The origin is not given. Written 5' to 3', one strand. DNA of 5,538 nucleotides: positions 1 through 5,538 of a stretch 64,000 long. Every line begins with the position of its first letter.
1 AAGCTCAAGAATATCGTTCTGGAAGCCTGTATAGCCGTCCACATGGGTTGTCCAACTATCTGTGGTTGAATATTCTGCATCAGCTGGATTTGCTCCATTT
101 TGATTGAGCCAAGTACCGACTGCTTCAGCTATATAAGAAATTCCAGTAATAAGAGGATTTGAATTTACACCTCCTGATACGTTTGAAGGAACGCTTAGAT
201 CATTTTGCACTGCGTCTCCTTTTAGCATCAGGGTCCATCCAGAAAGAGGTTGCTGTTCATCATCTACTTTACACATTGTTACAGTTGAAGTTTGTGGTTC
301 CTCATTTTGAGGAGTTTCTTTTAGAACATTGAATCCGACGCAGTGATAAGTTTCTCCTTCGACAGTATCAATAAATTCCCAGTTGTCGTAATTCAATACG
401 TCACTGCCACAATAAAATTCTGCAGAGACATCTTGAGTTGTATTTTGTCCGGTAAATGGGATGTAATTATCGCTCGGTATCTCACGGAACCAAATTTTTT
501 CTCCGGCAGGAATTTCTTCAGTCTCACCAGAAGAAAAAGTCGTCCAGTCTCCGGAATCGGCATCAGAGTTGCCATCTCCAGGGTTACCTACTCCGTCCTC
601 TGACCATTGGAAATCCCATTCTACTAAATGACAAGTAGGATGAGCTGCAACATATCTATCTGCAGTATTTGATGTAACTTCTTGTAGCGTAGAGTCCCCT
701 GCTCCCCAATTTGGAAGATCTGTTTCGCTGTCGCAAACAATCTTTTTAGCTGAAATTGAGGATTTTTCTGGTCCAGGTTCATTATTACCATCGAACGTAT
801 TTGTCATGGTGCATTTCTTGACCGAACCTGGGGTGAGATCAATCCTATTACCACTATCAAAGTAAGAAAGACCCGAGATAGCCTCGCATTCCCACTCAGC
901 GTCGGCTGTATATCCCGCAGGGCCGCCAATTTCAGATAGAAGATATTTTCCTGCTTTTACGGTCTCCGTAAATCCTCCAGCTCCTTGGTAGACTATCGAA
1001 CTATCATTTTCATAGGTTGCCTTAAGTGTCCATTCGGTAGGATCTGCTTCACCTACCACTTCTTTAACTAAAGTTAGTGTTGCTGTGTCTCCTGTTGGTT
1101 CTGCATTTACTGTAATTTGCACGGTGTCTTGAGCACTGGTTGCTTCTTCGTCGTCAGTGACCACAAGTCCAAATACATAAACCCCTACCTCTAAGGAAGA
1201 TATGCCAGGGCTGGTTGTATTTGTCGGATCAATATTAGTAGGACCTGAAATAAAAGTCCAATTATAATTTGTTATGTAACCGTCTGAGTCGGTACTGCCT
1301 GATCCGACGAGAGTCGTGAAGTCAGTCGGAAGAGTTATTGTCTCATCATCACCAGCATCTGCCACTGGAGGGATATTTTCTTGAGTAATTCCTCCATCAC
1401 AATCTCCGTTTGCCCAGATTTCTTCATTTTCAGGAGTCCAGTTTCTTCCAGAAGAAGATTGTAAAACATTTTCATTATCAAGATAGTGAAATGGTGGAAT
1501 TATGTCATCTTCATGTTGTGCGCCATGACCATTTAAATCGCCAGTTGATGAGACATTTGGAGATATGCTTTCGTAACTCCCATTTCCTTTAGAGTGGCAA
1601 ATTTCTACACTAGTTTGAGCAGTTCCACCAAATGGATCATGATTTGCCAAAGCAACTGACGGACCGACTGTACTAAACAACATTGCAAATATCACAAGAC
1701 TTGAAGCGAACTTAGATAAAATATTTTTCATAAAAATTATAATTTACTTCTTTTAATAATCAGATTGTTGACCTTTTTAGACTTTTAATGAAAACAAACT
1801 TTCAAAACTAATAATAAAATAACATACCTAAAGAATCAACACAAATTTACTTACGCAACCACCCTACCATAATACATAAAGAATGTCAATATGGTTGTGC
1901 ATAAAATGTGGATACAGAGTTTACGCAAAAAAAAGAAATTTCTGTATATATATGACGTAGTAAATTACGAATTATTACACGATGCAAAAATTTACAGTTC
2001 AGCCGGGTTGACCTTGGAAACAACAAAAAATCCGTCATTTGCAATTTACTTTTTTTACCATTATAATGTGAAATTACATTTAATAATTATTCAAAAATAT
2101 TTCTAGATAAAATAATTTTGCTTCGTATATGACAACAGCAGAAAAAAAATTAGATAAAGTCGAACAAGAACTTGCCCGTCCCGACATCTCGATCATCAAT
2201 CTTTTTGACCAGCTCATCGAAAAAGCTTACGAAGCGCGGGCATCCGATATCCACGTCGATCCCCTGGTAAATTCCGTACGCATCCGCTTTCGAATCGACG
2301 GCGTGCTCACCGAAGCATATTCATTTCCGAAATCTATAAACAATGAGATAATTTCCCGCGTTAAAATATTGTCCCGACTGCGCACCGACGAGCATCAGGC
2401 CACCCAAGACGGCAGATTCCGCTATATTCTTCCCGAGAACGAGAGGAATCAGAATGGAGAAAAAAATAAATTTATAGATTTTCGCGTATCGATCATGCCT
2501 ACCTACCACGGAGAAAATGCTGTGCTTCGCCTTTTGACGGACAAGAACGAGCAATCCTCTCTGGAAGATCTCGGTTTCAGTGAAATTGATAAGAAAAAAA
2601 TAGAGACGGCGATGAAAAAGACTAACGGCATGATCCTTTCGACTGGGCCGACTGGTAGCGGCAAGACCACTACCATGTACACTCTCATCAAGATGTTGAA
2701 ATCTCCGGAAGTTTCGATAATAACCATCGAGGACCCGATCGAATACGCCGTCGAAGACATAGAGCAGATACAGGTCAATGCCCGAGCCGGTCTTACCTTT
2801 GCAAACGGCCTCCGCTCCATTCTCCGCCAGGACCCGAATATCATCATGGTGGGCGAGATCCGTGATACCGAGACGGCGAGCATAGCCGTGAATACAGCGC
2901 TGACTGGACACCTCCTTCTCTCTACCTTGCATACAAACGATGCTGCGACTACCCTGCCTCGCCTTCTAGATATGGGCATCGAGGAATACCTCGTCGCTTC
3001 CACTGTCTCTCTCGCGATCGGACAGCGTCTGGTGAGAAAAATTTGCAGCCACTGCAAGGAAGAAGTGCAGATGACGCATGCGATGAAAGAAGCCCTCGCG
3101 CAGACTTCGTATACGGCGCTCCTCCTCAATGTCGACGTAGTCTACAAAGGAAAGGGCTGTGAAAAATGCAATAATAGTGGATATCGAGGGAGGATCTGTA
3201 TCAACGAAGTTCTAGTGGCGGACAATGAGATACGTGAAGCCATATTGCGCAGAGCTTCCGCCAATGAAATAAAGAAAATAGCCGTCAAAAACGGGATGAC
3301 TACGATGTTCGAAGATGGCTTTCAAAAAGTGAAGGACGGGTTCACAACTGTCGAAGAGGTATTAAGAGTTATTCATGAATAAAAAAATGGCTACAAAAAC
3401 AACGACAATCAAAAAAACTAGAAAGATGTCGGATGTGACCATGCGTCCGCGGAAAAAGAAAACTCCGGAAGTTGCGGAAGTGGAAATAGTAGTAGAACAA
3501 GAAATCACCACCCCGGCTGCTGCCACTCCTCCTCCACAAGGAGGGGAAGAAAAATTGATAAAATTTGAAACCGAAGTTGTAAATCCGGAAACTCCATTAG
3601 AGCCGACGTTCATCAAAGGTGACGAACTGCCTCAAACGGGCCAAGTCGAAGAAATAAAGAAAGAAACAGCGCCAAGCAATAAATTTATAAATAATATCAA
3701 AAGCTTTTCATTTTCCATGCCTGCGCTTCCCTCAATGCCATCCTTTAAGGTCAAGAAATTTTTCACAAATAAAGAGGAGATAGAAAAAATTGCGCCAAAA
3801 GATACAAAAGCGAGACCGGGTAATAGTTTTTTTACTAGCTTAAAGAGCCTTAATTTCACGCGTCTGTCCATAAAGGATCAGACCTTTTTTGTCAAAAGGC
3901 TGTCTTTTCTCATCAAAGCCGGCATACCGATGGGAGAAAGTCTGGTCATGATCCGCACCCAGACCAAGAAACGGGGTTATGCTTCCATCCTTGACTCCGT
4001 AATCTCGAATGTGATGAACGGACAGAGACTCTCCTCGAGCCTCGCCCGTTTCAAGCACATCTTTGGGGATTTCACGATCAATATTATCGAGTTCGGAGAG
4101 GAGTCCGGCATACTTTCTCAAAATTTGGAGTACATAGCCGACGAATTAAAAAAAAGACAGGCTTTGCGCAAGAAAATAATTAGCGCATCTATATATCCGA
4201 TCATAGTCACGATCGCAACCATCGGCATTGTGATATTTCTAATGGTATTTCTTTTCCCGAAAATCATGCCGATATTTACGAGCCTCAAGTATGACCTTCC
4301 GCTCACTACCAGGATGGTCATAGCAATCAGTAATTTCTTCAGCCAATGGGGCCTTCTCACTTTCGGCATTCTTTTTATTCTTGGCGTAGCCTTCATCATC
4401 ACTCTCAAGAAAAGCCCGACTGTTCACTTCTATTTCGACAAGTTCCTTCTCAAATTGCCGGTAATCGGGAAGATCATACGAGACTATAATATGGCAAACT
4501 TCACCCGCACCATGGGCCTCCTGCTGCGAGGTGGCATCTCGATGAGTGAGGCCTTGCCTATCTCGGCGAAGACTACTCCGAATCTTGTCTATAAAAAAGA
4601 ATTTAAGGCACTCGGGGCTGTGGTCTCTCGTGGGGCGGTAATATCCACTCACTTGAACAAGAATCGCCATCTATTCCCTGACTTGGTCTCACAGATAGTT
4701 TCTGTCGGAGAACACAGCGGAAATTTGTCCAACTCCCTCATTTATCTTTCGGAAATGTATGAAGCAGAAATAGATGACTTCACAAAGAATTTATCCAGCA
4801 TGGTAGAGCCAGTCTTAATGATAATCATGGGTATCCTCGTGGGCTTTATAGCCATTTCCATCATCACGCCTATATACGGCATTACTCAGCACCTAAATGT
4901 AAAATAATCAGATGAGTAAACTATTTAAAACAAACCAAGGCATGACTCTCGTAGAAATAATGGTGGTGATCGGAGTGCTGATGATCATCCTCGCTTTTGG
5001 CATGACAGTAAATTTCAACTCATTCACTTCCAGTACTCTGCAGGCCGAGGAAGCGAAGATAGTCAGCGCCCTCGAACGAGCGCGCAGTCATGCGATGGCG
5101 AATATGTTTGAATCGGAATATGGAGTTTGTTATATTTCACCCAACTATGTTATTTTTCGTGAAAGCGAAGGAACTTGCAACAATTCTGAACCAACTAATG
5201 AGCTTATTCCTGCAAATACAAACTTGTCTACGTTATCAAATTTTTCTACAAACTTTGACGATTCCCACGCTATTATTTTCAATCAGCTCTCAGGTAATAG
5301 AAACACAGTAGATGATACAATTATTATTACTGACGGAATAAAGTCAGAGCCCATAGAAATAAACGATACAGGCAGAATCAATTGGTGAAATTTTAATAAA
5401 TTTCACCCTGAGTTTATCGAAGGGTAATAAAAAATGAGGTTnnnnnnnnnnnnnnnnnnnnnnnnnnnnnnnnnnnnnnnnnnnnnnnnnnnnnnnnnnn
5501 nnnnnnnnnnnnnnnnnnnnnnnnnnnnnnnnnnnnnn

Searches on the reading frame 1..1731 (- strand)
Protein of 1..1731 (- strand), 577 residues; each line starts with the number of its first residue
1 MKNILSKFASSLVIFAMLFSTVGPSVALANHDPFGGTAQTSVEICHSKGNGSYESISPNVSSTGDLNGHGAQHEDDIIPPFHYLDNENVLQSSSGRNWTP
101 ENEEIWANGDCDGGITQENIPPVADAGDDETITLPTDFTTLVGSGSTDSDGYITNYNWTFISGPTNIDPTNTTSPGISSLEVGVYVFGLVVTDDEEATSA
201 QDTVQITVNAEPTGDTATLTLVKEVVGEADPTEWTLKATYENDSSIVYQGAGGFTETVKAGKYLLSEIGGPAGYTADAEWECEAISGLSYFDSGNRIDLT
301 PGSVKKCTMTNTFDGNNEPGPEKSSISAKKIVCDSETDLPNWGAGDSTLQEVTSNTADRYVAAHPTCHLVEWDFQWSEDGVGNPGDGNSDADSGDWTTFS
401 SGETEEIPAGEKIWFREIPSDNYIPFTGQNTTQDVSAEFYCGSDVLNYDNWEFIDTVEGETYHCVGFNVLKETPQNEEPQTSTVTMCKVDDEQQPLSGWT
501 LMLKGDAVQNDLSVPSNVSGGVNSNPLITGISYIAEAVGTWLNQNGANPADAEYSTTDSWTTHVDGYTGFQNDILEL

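Call 70: search_protein_families(library=pfam, proteins=[window:1-1731:-], max_evalue=0.001)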
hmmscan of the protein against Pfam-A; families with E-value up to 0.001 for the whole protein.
window:1-1731:- (577 aa): 2 families
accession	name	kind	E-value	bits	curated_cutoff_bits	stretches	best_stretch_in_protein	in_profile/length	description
PF22352.2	K319L-like_PKD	-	8.5e-20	71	27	1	126-208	1-84/84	K319L-like, PKD domain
PF18911.6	PKD_4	-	2.4e-06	28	27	1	120-208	2-85/85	PKD domain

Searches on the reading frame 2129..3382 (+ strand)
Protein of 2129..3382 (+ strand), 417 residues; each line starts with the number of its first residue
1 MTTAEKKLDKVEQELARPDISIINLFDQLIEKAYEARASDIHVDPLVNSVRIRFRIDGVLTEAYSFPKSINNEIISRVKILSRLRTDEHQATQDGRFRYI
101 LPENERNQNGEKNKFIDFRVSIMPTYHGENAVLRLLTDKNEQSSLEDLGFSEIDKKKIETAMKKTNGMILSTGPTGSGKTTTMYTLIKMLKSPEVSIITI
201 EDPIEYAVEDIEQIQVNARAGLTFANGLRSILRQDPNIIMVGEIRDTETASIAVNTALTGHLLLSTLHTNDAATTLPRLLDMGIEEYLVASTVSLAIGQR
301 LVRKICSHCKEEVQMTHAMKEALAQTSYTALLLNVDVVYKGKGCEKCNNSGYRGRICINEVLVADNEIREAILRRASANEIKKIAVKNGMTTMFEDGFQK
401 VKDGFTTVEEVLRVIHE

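Call 4: search_protein_families(library=pfam, proteins=[window:2129-3382:+], max_evalue=0.1)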
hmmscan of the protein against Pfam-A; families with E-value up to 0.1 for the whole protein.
window:2129-3382:+ (417 aa): 27 families (the best 25 are shown)
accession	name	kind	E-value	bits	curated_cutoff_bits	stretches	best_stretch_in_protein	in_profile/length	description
PF00437.27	T2SSE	-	1.1e-121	406.4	24.9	1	21-413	7-370/370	Type II/IV secretion system protein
PF20720.3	nSTAND3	-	0.00041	20.5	27.2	1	164-203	15-54/155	Novel STAND NTPase 3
PF16796.11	Microtub_bd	-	0.00063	20.1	27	1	158-188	83-111/155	Microtubule binding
PF13173.12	AAA_14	-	0.00064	20.2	27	1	167-254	3-81/129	AAA domain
PF13401.12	AAA_22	-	0.00078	20.2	27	1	164-202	3-41/130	AAA domain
PF00225.29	Kinesin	-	0.00095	18.7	29.3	1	149-184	58-93/327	Kinesin motor domain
PF04851.21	ResIII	-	0.0024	18.3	22.5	1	157-193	14-50/164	Type III restriction enzyme, res subunit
PF25199.1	nSTAND_NTPase5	-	0.0024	18.2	34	1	159-217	34-93/145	Novel STAND NTPase 5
PF13604.12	AAA_30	-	0.0038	17.4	27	1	157-197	9-49/191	AAA domain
PF12775.13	AAA_7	-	0.0042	17.1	25.8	1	164-200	31-67/181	P-loop containing dynein motor region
PF13086.12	AAA_11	-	0.016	15.4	27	1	152-191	4-42/257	AAA domain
PF13555.12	AAA_29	-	0.019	15.2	27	1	160-188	16-44/61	P-loop containing region of AAA domain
PF02492.25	cobW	-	0.021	14.8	20.7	0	171-210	5-43/180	CobW/HypB/UreG, nucleotide-binding domain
PF00005.33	ABC_tran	-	0.022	15.8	25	1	172-246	17-78/137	ABC transporter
PF01580.24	FtsK_SpoIIIE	-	0.026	14.4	24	1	140-188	13-61/221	FtsK/SpoIIIE family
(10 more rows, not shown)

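Call 5: search_protein_families(library=ncbifam, proteins=[window:2129-3382:+], max_evalue=0.1)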
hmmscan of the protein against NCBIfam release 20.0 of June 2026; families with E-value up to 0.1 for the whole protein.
window:2129-3382:+ (417 aa): 31 families (the best 25 are shown)
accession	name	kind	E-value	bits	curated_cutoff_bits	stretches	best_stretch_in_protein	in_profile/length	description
TIGR02533.1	type_II_gspE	equivalog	1.6e-147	492.1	630.25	1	9-414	95-485/486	type II secretion system ATPase GspE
TIGR02538.1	type_IV_pilB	equivalog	9.6e-140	466.8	675.65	1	6-415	165-562/564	type IV-A pilus assembly ATPase PilB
NF053534.1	T4PilAsmATPsTfpB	equivalog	2.8e-126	422.2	850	1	13-415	192-582/584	type IV pilus assembly ATPase TfpB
NF007755.0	PRK10436.1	equivalog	7.9e-124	413.8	617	1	10-415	73-459/465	type II secretion system protein GspE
NF041000.1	ATPase_ComGA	equivalog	9.7e-76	254.3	300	1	28-303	2-266/267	competence type IV pilus ATPase ComGA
TIGR01420.1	pilT_fam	subfamily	3.1e-53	181.2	319.1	1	26-284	2-244/343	PilT/PilU family type 4a pilus ATPase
TIGR02525.1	plasmid_TraJ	equivalog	4.2e-27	95.1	368.3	1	153-328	137-327/372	plasmid transfer ATPase TraJ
TIGR02524.1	dot_icm_DotB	equivalog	2.2e-24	86.3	463.3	1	157-302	125-285/358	Dot/Icm type IV secretion system ATPase DotB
NF058587.1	archaellum_moto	equivalog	4.5e-15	55.4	550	1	169-283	278-397/527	archaellum flagellar ATPase motor FlaI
TIGR02788.1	VirB11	equivalog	1.3e-14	53.9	249.95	1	151-286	130-269/308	P-type DNA transfer ATPase VirB11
TIGR02782.1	TrbB_P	equivalog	2.5e-13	50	304.55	1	158-287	129-259/303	P-type conjugative transfer ATPase TrbB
TIGR03819.1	heli_sec_ATPase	hypoth_equivalog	1.9e-12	47.1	373.15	1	126-293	135-311/340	TadA family conjugal transfer-associated ATPase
NF010469.0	PRK13894.1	subfamily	3.5e-12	46.3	508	1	155-280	139-265/320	conjugal transfer ATPase TrbB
NF010407.0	PRK13833.1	subfamily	4.7e-11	42.7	499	1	156-284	135-264/323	conjugal transfer protein TrbB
NF010425.0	PRK13851.1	equivalog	7.9e-10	38.1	461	1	157-280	153-281/344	type IV secretion system protein VirB11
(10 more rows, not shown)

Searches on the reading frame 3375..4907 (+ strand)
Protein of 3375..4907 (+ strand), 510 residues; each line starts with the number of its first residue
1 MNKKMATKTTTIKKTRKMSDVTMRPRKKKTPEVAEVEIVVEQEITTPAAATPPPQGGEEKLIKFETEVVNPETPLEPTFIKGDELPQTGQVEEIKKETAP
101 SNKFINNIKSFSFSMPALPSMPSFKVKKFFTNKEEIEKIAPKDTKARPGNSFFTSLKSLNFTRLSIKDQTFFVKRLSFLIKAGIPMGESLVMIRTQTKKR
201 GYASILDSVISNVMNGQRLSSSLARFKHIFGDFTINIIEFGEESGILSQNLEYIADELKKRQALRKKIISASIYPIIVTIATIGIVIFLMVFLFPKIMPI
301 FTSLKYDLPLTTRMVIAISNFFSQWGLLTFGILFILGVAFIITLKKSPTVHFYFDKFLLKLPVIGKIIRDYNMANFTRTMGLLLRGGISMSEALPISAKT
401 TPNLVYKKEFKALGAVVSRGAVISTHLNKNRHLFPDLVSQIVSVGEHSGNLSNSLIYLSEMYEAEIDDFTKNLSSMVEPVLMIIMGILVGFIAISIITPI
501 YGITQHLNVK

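Call 4: search_protein_families(library=pfam, proteins=[window:3375-4907:+], max_evalue=0.1)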
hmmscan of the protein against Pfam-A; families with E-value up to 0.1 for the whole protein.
window:3375-4907:+ (510 aa): 1 family
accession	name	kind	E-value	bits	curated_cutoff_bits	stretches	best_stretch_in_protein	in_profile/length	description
PF00482.28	T2SSF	-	9.2e-53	177.9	25.2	2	172-295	1-125/125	Type II secretion system (T2SS), protein F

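Call 5: search_protein_families(library=ncbifam, proteins=[window:3375-4907:+], max_evalue=0.1)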
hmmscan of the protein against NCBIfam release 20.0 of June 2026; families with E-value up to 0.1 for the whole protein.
window:3375-4907:+ (510 aa): 6 families
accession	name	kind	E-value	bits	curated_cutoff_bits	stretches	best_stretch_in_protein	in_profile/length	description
TIGR02120.1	GspF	equivalog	2.9e-87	293.5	424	1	158-506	54-400/401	type II secretion system inner membrane protein GspF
NF007861.0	PRK10573.1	equivalog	7.8e-70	235.9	401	1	160-506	52-397/401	protein transport protein HofC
NF052607.1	T4PiliAsmPilCThrm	equivalog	2.3e-66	224.6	700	1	162-507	61-404/406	type IV pilus assembly protein PilC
NF052606.1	T4PiliAsmPilCMyx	equivalog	1.4e-59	202.1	700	1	161-506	74-417/419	type IV pilus assembly protein PilC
NF047826.1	T3SSXpsF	equivalog_domain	1.2e-52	179.2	650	1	162-506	61-403/405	type II secretion system protein XpsF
NF041012.2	T4P_ComGB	equivalog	5.3e-47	160.8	240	1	167-503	1-330/332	competence type IV pilus assembly protein ComGB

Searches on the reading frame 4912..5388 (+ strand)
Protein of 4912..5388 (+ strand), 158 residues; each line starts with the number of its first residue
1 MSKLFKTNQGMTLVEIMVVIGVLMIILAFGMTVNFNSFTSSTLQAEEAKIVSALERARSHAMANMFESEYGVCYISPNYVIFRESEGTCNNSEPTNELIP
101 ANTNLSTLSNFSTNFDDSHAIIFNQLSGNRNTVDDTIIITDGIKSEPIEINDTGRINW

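Call 4: search_protein_families(library=pfam, proteins=[window:4912-5388:+], max_evalue=0.1)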
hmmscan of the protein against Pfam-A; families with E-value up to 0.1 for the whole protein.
window:4912-5388:+ (158 aa): 3 families
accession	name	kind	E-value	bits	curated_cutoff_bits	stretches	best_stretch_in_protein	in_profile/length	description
PF07963.17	N_methyl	-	4.8e-05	23.2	21.2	1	6-29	2-25/27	Prokaryotic N-terminal methylation motif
PF12019.13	GspH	-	0.0036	18.2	21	1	50-154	5-108/108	Type II transport protein GspH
PF16964.10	TadF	-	0.0058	17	27.3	1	4-54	2-52/178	Putative tight adherence pilin protein F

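Call 5: search_protein_families(library=ncbifam, proteins=[window:4912-5388:+], max_evalue=0.1)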
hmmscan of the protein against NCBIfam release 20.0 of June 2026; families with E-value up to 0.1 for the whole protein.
window:4912-5388:+ (158 aa): 12 families
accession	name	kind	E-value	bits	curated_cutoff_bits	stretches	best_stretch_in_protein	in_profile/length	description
NF007800.0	PRK10506.1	equivalog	3.5e-05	23.7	158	1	3-65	3-65/163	prepilin peptidase-dependent protein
NF041013.1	T4P_ComGE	equivalog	7.4e-05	22.8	49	1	6-64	1-59/83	competence type IV pilus minor pilin ComGE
TIGR01708.2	typeII_sec_gspH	equivalog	0.00018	21.5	80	1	9-87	2-78/169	type II secretion system minor pseudopilin GspH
NF041775.1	typeIV_PilA_Myxo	equivalog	0.00021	21.3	400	1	2-117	4-124/214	type IV pilin protein PilA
TIGR02596.1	TIGR02596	subfamily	0.00029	21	70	1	12-65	2-55/196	Verru_Chthon cassette protein D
NF007862.0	PRK10574.1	equivalog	0.0027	17.8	138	1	7-32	3-28/145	prepilin peptidase-dependent pilin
TIGR02532.1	IV_pilin_GFxxxE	domain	0.0091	15.8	16.3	1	9-30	2-23/24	prepilin-type N-terminal cleavage/methylation domain-containing protein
TIGR02767.1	TraG-Ti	equivalog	0.014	14.2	686.2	1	7-132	103-226/623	Ti-type conjugative transfer system protein TraG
NF040982.1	ComGD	equivalog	0.017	15.5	70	1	9-67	2-60/139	competence type IV pilus minor pilin ComGD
TIGR01710.1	typeII_sec_gspG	equivalog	0.02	14.9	88.85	1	9-56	1-47/134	type II secretion system major pseudopilin GspG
NF047827.1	T3SSXpsH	equivalog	0.051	13.4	160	1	9-64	1-56/145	type II secretion system protein XpsH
TIGR01906.1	integ_TIGR01906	hypoth_equivalog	0.078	12.8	74.8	0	103-138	136-171/207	TIGR01906 family membrane protein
